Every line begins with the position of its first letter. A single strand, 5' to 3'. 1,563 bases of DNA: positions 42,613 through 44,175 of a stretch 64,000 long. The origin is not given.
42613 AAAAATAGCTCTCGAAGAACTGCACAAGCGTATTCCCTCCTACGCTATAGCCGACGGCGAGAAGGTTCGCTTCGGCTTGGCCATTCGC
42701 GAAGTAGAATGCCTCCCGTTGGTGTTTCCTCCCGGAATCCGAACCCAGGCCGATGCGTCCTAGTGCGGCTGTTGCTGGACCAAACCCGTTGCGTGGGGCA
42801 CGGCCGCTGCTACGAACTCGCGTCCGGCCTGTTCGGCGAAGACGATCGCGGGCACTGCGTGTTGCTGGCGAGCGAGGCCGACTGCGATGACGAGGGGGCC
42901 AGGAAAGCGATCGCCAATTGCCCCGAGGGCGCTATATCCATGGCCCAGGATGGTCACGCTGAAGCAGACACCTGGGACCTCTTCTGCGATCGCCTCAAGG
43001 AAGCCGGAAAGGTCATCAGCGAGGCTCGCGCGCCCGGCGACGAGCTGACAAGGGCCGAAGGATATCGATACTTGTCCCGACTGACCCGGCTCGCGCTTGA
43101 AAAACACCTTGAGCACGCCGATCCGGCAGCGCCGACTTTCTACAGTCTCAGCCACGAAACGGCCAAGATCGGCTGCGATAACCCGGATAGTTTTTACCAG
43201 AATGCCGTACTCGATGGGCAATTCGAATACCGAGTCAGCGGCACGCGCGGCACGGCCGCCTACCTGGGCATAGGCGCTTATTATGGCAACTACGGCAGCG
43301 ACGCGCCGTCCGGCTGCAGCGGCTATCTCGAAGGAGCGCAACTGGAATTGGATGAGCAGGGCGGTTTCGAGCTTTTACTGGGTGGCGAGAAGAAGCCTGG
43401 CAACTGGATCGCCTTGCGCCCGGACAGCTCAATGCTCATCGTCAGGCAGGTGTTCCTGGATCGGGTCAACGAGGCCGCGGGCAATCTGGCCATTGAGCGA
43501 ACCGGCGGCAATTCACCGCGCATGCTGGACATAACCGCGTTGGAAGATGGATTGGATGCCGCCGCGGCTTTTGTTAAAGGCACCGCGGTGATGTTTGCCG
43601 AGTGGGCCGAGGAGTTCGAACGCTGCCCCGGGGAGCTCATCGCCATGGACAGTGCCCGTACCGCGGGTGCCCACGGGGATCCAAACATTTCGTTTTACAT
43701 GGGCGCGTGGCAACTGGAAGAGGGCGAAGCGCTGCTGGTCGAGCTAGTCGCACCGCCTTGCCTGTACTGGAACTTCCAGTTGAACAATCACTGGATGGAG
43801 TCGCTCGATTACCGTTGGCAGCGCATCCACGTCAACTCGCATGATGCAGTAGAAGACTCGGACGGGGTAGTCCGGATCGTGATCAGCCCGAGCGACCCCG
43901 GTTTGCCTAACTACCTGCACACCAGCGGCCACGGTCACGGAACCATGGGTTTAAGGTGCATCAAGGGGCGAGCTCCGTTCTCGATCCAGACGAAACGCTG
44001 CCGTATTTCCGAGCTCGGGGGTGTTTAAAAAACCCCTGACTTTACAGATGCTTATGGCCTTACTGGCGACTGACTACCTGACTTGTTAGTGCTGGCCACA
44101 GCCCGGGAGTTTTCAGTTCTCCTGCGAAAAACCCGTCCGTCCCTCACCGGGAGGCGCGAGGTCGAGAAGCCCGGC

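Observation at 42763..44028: Natural fusion of a P450-partner-type ferredoxin to a DUF1254/DUF1214 protein, start-coupled to the P450 stop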

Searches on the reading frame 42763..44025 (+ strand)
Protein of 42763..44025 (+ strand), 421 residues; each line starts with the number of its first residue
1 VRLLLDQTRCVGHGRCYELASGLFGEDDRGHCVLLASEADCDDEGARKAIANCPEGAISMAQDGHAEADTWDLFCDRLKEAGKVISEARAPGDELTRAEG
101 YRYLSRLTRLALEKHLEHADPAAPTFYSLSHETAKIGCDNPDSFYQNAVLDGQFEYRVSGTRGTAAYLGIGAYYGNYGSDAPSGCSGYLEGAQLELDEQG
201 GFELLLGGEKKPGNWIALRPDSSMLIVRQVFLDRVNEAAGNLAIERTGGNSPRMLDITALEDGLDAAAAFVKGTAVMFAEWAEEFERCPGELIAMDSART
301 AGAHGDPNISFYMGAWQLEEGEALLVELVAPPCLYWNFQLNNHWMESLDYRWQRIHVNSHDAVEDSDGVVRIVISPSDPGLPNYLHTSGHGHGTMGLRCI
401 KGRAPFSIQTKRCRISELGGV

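Call 3: search_protein_families(library=pfam, proteins=[window:42763-44025:+], max_evalue=0.01)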
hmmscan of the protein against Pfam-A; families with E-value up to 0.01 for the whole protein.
window:42763-44025:+ (421 aa): 4 families
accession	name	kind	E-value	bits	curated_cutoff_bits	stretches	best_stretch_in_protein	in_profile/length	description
PF13459.11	Fer4_15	-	2e-09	38.4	22.4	1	5-60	3-66/66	4Fe-4S single cluster domain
PF13370.11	Fer4_13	-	3.3e-07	31.3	24.5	1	6-59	2-57/58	4Fe-4S single cluster domain of Ferredoxin I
PF06742.16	DUF1214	-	0.00053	20.9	25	0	332-398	33-106/112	Protein of unknown function (DUF1214)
PF06902.16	Fer4_19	-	0.003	18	24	1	7-62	12-63/64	Divergent 4Fe-4S mono-cluster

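Call 4: search_protein_families(library=ncbifam, proteins=[window:42763-44025:+], max_evalue=0.01)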
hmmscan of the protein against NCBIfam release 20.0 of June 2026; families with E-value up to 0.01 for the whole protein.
window:42763-44025:+ (421 aa): 0 families

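Call 5: find_homologous_proteins(query=window:42763-44025:+, max_evalue=0.001)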
Query window:42763-44025:+ (421 aa): 2317 proteins with E <= 0.001 among 8000 candidates; the best 120 are listed.
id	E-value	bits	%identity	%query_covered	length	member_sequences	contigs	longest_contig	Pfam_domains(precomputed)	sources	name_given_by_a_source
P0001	1.5e-290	981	100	100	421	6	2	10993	PF13459.12,PF13370.12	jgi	-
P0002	1.9e-210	717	86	85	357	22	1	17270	-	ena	-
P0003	4.2e-185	634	73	85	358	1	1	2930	-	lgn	-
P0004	3.2e-140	486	60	85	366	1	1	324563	PF06742.17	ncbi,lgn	ncbi:MAG: DUF1214 domain-containing protein [Candidatus Binatia bacterium]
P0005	2.3e-138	480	57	91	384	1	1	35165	PF06742.17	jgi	jgi:hypothetical protein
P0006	6.1e-136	472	62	82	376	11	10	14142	PF06742.17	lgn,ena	-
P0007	1.2e-135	471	60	83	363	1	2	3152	PF06742.17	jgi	jgi:hypothetical protein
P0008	8.9e-135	468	58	85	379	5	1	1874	PF06742.17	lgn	-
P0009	1.1e-134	468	61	84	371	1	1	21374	PF06742.17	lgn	-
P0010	1.3e-134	468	59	84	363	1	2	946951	PF06742.17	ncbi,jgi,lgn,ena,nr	ncbi:MAG TPA: DUF1214 domain-containing protein [Candidatus Limnocylindrales bacterium]|nr:DUF1214 d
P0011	1.3e-134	468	59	82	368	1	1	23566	PF06742.17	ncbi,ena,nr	ncbi:MAG TPA: DUF1214 domain-containing protein [Candidatus Binatia bacterium]|nr:DUF1214 domain-con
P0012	2.4e-134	467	56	90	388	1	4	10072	PF06742.17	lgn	-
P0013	2.7e-133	463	57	85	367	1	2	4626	PF06742.17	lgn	-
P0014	6.4e-133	462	58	84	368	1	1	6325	PF06742.17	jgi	-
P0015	7.7e-133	462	57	85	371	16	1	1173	PF06742.17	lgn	-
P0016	8.0e-133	462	57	86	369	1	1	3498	PF06742.17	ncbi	-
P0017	8.0e-133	462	59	84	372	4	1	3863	PF06742.17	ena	-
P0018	9.0e-133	462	57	84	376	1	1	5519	PF06742.17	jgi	jgi:hypothetical protein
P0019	9.3e-133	461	58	85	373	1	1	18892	PF06742.17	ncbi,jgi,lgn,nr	ncbi:MAG TPA: hypothetical protein DEP35_14740 [Deltaproteobacteria bacterium]|jgi:hypothetical prot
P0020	2.2e-132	460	57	85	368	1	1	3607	PF06742.17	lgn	-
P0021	2.3e-132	460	58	84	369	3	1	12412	PF06742.17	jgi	jgi:hypothetical protein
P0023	8.0e-132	458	59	84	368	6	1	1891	PF06742.17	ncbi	-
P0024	8.3e-132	458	57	84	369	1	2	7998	PF06742.17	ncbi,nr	ncbi:MAG: DUF1214 domain-containing protein [Candidatus Dadabacteria bacterium]|nr:MAG: DUF1214 doma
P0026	2.0e-131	457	57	84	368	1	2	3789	PF06742.17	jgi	-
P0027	2.6e-131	457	58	84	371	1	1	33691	PF06742.17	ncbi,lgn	ncbi:MAG: DUF1214 domain-containing protein [Myxococcota bacterium]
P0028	3.7e-131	456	59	83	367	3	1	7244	PF06742.17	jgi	jgi:hypothetical protein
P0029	5.5e-131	456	59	81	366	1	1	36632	PF06742.17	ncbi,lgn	-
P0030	8.3e-131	455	58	83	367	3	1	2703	PF06742.17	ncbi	-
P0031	8.8e-131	455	60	80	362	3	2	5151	PF06742.17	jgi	-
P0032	2.1e-130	454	59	82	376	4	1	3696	PF06742.17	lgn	-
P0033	2.6e-130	453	59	82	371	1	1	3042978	PF06742.17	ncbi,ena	-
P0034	3.3e-130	453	57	86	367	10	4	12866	PF06742.17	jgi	jgi:hypothetical protein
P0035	5.2e-130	452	56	84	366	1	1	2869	PF06742.17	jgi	jgi:hypothetical protein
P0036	5.6e-130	452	58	84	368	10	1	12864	PF06742.17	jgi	jgi:hypothetical protein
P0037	5.9e-130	452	58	85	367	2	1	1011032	PF06742.17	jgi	-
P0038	7.4e-130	452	58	84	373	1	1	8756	PF06742.17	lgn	-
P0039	9.6e-130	452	59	79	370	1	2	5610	PF06742.17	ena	-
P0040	1.0e-129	451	58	83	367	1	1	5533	PF06742.17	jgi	jgi:hypothetical protein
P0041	2.0e-129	450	60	81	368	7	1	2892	PF06742.17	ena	-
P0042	2.2e-129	450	58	83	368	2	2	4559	PF06742.17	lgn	-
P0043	2.6e-129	450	58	83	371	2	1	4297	PF06742.17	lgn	-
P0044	3.3e-129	450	57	83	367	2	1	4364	PF06742.17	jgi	-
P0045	3.5e-129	450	58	83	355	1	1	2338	PF06742.17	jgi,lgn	jgi:hypothetical protein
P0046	4.0e-129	450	59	83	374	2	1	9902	PF06742.17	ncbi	-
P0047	4.4e-129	449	62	79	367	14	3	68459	PF06742.17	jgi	jgi:hypothetical protein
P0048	4.7e-129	449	60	81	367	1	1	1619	PF06742.17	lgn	-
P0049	5.0e-129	449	58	83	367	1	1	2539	PF06742.17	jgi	-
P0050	5.3e-129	449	57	86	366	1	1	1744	PF06742.17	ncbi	-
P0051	5.3e-129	449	57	83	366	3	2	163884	PF06742.17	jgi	jgi:hypothetical protein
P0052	7.4e-129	449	61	79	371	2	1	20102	PF06742.17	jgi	jgi:hypothetical protein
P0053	8.3e-129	448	57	83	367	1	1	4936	PF06742.17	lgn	-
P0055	1.4e-128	448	57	84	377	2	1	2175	PF06742.17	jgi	jgi:hypothetical protein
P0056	1.7e-128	447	57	83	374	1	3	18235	PF06742.17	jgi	jgi:hypothetical protein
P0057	1.8e-128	447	57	86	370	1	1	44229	PF06742.17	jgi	jgi:hypothetical protein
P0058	2.1e-128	447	56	83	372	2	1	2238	PF06742.17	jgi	jgi:hypothetical protein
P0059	2.5e-128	447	62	79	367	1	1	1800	PF06742.17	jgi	jgi:hypothetical protein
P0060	3.3e-128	446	56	83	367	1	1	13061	PF06742.17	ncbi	-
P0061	3.3e-128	446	55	85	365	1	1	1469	PF06742.17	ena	-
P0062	4.2e-128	446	58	83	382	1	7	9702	PF06742.17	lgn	-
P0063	4.9e-128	446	57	84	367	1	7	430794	PF06742.17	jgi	jgi:hypothetical protein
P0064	7.1e-128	445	59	80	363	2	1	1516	PF06742.17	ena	-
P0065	8.7e-128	445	58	80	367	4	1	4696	PF06742.17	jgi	jgi:hypothetical protein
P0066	8.8e-128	445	55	86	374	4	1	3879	PF06742.17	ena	-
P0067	9.4e-128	445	57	83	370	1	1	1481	PF06742.17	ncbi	-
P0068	9.9e-128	445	55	85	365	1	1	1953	PF06742.17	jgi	-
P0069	1.4e-127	444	57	83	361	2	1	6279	PF06742.17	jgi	jgi:hypothetical protein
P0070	1.6e-127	444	56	83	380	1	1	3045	PF06742.17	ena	-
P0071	2.5e-127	444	57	83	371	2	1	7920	PF06742.17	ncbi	-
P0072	2.8e-127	443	57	88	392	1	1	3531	PF06742.17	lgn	-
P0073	3.9e-127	443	57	83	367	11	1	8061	PF06742.17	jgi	jgi:Protein of unknown function (DUF1214)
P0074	4.8e-127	443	59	79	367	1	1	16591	PF06742.17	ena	-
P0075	7.6e-127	442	57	83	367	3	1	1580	PF06742.17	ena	-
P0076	1.4e-126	441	60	79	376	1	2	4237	PF06742.17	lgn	-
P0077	2.5e-126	440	57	84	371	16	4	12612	PF06742.17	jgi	jgi:hypothetical protein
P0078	2.7e-126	440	58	83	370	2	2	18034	PF06742.17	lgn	-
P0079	3.1e-126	440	54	86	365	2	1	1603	PF06742.17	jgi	jgi:hypothetical protein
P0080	6.6e-126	439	55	85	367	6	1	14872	PF06742.17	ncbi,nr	ncbi:MAG: hypothetical protein H6Q33_3508 [Deltaproteobacteria bacterium]|nr:hypothetical protein [D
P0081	8.5e-126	439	55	84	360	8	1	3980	PF06742.17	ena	-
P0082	9.4e-126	438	55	84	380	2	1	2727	PF06742.17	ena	-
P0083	1.2e-125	438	56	84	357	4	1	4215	PF06742.17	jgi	jgi:hypothetical protein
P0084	1.6e-125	438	56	84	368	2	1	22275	PF06742.17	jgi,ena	-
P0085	1.6e-125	438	57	84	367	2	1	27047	PF06742.17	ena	-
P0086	1.8e-125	437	58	80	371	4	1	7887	PF06742.17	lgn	-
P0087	1.9e-125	437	55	84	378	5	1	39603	PF06742.17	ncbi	-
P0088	1.9e-125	437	57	80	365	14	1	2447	PF06742.17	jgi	-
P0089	2.0e-125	437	56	83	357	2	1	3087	PF06742.17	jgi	-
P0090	2.6e-125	437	55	85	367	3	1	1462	PF06742.17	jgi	-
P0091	2.9e-125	437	55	87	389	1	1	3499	PF06742.17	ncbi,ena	-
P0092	5.3e-125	436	56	83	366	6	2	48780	PF06742.17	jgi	jgi:hypothetical protein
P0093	5.4e-125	436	55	83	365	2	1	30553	PF06742.17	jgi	-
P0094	7.0e-125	436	58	83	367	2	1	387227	PF06742.17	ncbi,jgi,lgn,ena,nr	ncbi:MAG TPA: DUF1214 domain-containing protein [Candidatus Limnocylindrales bacterium]|nr:DUF1214 d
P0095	1.4e-124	435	55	83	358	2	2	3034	PF06742.17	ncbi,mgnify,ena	mgnify:CR=1 FL=1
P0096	1.5e-124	434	54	85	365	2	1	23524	PF06742.17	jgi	-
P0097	1.6e-124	434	56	85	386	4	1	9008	PF06742.17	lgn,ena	-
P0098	1.9e-124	434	54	84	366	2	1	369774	PF06742.17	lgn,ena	-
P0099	2.5e-124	434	55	84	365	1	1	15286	PF06742.17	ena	-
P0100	2.6e-124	434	56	83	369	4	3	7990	PF06742.17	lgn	-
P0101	4.7e-124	433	55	84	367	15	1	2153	PF06742.17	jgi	jgi:hypothetical protein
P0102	6.4e-124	432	56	83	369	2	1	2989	PF06742.17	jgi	jgi:hypothetical protein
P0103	6.7e-124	432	54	83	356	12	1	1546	PF06742.17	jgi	jgi:hypothetical protein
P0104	8.9e-124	432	55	84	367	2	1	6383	PF06742.17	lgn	-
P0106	2.2e-123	431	55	85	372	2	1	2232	PF06742.17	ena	-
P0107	1.2e-122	428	54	84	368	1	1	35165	PF06742.17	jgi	jgi:hypothetical protein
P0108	1.2e-120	422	53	84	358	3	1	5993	PF06742.17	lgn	-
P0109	2.3e-120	421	57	79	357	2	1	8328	PF06742.17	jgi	-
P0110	2.8e-120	420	53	83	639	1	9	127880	PF06742.17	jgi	jgi:hypothetical protein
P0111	5.4e-120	419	54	86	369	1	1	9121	PF06742.17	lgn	-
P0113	1.8e-119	418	54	83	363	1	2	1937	PF06742.17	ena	-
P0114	4.2e-119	416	54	84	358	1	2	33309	PF06742.17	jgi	jgi:hypothetical protein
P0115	4.3e-119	416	53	83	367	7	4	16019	PF06742.17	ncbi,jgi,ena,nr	ncbi:MAG: hypothetical protein H6Q33_2098 [Deltaproteobacteria bacterium]|jgi:hypothetical protein|n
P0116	4.8e-119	416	55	83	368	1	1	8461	PF06742.17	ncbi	-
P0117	7.2e-119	416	53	84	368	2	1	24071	PF06742.17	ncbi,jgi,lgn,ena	-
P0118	8.9e-119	415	54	80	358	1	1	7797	PF06742.17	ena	-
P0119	1.5e-118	415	51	85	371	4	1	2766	PF06742.17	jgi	jgi:hypothetical protein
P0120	3.9e-118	413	56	79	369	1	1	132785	PF06742.17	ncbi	ncbi:MAG: DUF1214 domain-containing protein [Myxococcota bacterium]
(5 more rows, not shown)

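Call 7: find_encoding_contigs(protein=P0002, flank=8000, max_places=4)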
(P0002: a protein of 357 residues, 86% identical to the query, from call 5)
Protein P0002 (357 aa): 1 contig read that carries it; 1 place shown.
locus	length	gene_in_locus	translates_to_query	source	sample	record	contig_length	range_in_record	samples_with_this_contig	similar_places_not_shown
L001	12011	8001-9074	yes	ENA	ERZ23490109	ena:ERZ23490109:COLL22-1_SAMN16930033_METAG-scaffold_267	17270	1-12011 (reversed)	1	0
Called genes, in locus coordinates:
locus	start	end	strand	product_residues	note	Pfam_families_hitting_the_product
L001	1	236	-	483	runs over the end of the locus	PF05221:AdoHcyase, PF00670:AdoHcyase_NAD, PF02826:2-Hacid_dh_C, PF07991:KARI_N (weak)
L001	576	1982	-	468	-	PF03055:RPE65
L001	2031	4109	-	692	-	PF05378:Hydant_A_N, PF01968:Hydantoinase_A, PF19278:Hydant_A_C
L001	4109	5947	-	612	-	PF02538:Hydantoinase_B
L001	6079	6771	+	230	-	PF00440:TetR_N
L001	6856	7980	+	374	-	PF04909:Amidohydro_2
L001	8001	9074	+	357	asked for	-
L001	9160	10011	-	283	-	PF01636:APH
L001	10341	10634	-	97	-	PF00837:T4_deiodinase (weak)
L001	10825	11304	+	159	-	-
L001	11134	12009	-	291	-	?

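Call 8: find_encoding_contigs(protein=P0003, flank=8000, max_places=4)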
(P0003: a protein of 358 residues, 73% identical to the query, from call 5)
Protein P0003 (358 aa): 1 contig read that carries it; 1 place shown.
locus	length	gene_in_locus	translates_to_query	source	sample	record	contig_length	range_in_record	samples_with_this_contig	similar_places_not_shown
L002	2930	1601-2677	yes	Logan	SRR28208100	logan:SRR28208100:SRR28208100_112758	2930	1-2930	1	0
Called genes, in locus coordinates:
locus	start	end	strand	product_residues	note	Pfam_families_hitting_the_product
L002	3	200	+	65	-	?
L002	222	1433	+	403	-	PF00067:p450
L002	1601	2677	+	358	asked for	-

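Call 15: find_related_loci(query=A1, collection=genome_contigs, flank=6000)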
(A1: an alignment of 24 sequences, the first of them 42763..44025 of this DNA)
Query A1 (421 aa) in genome_contigs; peptide patterns used: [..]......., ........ (x = any residue, [..] = any of these).
352 stretches matched a pattern; 342 encode a relative of the query (tblastn E <= 1e-3); the best 80 are kept; 80 distinct loci.
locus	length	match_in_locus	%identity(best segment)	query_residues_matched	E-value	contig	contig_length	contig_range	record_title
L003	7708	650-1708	88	66-418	0e+0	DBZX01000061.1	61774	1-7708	MAG TPA_asm: bacterium UBP10_UBA1149 isolate UBA1149 UBA1149_contig_32389, whole genome shotgun sequence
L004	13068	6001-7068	86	66-421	0e+0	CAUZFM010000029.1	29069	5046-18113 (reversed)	MAG: uncultured Candidatus Binatia bacterium isolate CB21_323.63 genome assembly, contig: Ga0302123_10000557, whole geno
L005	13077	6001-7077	60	61-418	1e-140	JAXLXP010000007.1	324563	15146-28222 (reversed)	MAG: Candidatus Binatia bacterium isolate STL-DESB4 C2.194.fa-7, whole genome shotgun sequence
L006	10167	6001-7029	62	71-415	9e-139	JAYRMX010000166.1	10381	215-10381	MAG: Myxococcota bacterium isolate XM2_XAASGE4bin.13 k141_585997, whole genome shotgun sequence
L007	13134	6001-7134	57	45-421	2e-136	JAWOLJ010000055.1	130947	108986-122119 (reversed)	MAG: Myxococcota bacterium isolate bin_241 c_000006396361, whole genome shotgun sequence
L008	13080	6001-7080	58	59-413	2e-135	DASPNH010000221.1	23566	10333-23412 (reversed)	MAG TPA_asm: Candidatus Binatia bacterium isolate SMAG_U12116 k141_336279, whole genome shotgun sequence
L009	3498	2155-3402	52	19-418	4e-140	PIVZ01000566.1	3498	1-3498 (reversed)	MAG: bacterium isolate Glo_18 GloG15_CONTIG48990, whole genome shotgun sequence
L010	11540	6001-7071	58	66-421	2e-135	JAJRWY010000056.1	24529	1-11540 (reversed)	MAG: Candidatus Binatota bacterium isolate Dive96_bin2.95 k141_752341, whole genome shotgun sequence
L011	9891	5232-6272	60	66-411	3e-134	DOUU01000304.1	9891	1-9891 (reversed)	MAG TPA_asm: Deltaproteobacteria bacterium isolate UBA9160 contig_43465, whole genome shotgun sequence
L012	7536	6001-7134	54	32-418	2e-134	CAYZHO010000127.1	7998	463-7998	MAG TPA_asm: uncultured Myxococcales bacterium isolate SRP162660_co2_189 genome assembly, contig: NODE_6034_length_7998_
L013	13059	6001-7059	58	67-421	2e-132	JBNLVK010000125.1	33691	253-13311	MAG: Myxococcota bacterium isolate JB082 k141_19546, whole genome shotgun sequence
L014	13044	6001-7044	59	71-417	6e-132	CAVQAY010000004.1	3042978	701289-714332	MAG: uncultured delta proteobacterium isolate MFD09964.bin.1.374 genome assembly, contig: contig_6667, whole genome shot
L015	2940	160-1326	54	36-418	1e-136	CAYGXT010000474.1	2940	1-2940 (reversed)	MAG TPA_asm: uncultured Myxococcaceae bacterium isolate ERP119294_co1_426 genome assembly, contig: NODE_65770_length_294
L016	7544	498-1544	59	71-418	4e-130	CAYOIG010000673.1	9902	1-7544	MAG TPA_asm: uncultured Myxococcaceae bacterium isolate binchicken_co200_19 genome assembly, contig: k141_421580, whole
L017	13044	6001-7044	58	71-417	6e-130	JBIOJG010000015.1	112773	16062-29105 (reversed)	MAG: Candidatus Binatia bacterium isolate GcC5-6 k141_842975_length_112773_cov_141.0032, whole genome shotgun sequence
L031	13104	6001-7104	51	56-418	4e-118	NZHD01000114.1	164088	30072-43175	MAG: Deltaproteobacteria bacterium isolate MED660 122022, whole genome shotgun sequence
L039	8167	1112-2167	51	70-419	1e-113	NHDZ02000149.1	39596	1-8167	MAG: Proteobacteria bacterium TMED72 NHDZ01000082.1, whole genome shotgun sequence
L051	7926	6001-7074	49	71-418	5e-109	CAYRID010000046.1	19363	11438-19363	MAG TPA_asm: uncultured Geobacter sp. isolate binchicken_co235_14 genome assembly, contig: NODE_7043_length_19363_cov_6.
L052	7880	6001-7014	50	70-404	4e-109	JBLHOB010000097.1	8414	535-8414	MAG: Myxococcota bacterium isolate 3300055726_23 Ga0535650_0015760, whole genome shotgun sequence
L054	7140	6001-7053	50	71-418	9e-109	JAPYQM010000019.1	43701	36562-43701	MAG: Myxococcota bacterium isolate PW2.metabat2.22_sub PW2_1062_length_43701_cov_16.211199, whole genome shotgun sequenc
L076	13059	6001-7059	45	70-418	5e-105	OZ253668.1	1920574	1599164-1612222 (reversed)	MAG: Thermodesulfobacteriota bacterium isolate f530718b-0ed1-4fd9-8463-ff378a1067cc genome assembly, chromosome: 1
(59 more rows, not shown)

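Call 16: find_related_loci(query=A1, collection=metagenome_contigs, flank=6000)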
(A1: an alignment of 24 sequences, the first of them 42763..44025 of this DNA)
Query A1 (421 aa) in metagenome_contigs; peptide patterns used: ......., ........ (x = any residue, [..] = any of these).
599 stretches matched a pattern (row limit reached: there are more); 492 encode a relative of the query (tblastn E <= 1e-3); the best 80 are kept; 80 distinct loci.
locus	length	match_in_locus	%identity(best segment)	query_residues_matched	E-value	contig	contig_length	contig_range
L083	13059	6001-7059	87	66-418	0e+0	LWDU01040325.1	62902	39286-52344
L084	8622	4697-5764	86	66-421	0e+0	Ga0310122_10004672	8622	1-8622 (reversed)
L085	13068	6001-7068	86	66-421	0e+0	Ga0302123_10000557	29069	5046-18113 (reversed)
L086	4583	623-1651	62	71-415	5e-140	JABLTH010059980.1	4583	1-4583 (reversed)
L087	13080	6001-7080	59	52-412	2e-135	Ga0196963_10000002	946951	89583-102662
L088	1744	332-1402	57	57-418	4e-142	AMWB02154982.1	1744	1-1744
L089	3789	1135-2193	57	67-418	4e-135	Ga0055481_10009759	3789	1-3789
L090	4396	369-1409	60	60-401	3e-132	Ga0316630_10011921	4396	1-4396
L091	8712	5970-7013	58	71-417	7e-130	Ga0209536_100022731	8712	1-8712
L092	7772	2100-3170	57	63-418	8e-127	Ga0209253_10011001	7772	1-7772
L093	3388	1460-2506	57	71-418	6e-131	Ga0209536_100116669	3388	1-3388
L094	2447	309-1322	57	66-402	4e-133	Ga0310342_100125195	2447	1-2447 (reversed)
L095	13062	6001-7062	54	66-418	2e-125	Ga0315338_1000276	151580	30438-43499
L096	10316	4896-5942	53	71-418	7e-120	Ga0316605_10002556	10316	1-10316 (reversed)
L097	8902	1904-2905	52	70-401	1e-115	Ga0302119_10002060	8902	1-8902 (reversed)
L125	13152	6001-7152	46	29-418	4e-107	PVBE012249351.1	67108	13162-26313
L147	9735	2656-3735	45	60-418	3e-105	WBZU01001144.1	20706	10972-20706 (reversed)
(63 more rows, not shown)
